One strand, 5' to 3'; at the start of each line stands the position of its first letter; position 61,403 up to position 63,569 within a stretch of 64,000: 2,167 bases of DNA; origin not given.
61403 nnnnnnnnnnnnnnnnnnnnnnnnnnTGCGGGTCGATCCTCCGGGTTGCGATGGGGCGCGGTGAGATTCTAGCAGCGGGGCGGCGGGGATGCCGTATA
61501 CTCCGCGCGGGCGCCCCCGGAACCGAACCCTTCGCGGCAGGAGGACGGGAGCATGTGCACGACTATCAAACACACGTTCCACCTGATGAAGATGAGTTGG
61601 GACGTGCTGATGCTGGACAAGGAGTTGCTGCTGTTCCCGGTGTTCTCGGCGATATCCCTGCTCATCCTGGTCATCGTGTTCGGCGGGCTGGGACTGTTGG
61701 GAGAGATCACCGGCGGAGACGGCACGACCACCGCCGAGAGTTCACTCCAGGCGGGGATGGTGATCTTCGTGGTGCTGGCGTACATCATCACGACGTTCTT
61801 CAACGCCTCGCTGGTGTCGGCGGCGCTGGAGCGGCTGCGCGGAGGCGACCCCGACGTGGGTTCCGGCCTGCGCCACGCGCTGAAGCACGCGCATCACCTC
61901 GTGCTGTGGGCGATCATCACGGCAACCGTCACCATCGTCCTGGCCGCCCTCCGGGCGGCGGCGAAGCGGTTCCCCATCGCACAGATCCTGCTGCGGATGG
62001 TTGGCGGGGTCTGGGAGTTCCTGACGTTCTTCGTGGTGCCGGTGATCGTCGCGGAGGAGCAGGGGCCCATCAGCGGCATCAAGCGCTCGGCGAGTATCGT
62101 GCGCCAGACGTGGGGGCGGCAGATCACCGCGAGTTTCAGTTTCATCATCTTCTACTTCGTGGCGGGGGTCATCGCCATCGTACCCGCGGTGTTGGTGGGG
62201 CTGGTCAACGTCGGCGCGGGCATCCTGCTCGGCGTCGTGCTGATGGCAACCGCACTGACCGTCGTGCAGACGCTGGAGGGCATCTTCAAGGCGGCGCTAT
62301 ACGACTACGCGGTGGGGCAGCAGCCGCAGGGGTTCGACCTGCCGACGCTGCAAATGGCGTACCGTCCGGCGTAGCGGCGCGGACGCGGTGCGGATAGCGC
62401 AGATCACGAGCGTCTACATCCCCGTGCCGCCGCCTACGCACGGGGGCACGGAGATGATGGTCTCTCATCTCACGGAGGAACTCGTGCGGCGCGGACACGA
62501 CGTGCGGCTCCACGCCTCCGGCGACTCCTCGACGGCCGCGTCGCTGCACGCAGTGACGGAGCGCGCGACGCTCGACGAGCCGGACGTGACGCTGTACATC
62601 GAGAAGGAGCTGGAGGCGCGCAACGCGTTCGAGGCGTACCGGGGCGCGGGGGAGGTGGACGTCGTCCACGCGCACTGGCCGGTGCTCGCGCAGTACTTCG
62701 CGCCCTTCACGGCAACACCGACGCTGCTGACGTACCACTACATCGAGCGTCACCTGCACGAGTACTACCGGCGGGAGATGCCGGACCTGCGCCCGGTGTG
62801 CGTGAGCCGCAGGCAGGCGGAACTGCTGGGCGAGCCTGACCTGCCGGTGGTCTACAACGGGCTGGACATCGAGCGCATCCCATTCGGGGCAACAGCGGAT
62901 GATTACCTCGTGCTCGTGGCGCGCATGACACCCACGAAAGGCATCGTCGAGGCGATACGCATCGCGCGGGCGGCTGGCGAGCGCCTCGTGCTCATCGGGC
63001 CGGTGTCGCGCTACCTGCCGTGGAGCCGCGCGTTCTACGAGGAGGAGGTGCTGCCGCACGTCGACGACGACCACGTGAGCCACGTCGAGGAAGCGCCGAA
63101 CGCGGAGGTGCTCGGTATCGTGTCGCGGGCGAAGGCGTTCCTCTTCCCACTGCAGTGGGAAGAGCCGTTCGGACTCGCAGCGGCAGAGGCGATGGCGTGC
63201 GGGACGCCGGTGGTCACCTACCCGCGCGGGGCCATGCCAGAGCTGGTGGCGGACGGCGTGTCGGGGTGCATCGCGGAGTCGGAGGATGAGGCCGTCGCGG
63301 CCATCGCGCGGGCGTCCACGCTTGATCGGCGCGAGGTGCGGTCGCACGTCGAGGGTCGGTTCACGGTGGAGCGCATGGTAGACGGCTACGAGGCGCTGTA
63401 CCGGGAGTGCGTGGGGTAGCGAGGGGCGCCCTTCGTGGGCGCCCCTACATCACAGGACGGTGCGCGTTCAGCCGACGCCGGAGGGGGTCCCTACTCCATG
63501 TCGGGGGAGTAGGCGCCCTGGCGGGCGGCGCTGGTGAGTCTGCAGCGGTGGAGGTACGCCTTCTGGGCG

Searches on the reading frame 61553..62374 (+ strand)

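Call 31: search_protein_families(library=pfam, proteins=[window:61553-62374:+], max_evalue=0.01)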
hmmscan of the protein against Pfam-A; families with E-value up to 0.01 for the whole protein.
window:61553-62374:+ (273 aa): 2 families
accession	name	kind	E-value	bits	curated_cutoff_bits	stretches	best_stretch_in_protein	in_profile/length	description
PF19656.5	DUF6159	-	3.1e-31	109.3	27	1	69-255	7-199/204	Family of unknown function (DUF6159)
PF24400.1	DUF7544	-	4.8e-06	26.5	27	1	35-238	28-257/302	Family of unknown function (DUF7544)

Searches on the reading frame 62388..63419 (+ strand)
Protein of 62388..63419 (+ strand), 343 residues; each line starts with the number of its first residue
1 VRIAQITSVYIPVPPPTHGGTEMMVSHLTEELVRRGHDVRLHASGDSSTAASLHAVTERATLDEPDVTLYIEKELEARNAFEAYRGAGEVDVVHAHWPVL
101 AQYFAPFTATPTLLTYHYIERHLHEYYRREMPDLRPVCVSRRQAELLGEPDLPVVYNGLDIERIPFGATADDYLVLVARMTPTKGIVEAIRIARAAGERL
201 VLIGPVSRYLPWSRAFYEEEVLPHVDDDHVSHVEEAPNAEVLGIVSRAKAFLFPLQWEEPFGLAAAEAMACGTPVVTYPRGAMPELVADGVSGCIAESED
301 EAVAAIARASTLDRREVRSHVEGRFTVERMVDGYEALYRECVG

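Call 31: search_protein_families(library=pfam, proteins=[window:62388-63419:+], max_evalue=0.01)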
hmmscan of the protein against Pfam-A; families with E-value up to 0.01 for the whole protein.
window:62388-63419:+ (343 aa): 6 families
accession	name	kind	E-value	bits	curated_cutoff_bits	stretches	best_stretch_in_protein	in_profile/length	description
PF00534.26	Glycos_transf_1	-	9.5e-20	71.3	26.4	1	171-311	15-157/172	Glycosyl transferases group 1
PF13692.12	Glyco_trans_1_4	-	7.7e-18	65.6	27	1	173-307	3-137/142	Glycosyl transferases group 1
PF13439.12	Glyco_transf_4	-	2e-13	51.2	28.5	1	19-163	2-170/170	Glycosyltransferase Family 4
PF13524.12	Glyco_trans_1_2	-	1.2e-08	35.5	25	1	188-318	7-122/144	Glycosyl transferase-like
PF13579.12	Glyco_trans_4_4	-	4.4e-06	27.6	29.7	1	19-127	1-109/158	Glycosyl transferase 4-like domain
PF20706.3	GT4-conflict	-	0.00029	20.4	26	1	240-278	274-311/385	Family 4 Glycosyltransferase in conflict systems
